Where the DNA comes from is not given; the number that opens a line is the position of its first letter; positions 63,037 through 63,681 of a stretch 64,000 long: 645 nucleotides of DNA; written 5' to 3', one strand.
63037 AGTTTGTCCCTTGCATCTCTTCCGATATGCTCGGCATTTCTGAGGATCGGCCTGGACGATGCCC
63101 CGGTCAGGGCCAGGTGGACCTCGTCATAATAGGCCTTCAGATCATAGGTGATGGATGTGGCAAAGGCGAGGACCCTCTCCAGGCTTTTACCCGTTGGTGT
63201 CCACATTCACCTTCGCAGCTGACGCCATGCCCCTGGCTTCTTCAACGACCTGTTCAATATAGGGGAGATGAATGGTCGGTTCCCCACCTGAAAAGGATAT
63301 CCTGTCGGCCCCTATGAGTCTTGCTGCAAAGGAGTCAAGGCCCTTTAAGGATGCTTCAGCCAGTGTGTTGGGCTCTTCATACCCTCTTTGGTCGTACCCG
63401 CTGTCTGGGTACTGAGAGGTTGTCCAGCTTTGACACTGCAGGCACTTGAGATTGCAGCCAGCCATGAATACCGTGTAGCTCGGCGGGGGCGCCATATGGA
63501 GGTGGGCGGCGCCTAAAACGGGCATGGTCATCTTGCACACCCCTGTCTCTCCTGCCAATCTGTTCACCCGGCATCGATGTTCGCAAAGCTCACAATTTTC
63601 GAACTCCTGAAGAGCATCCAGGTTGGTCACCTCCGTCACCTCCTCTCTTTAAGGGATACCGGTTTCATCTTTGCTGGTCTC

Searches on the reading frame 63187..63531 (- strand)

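Call 69: search_protein_families(library=pfam, proteins=[window:63187-63531:-], max_evalue=0.0001)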
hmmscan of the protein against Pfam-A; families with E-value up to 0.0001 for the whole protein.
window:63187-63531:- (114 aa): 2 families
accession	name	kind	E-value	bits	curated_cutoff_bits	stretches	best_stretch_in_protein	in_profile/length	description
PF04055.27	Radical_SAM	-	3.2e-07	31.1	29.5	1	21-113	2-85/166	Radical SAM superfamily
PF13353.11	Fer4_12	-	3.6e-06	27.8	22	1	20-104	9-82/137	4Fe-4S single cluster domain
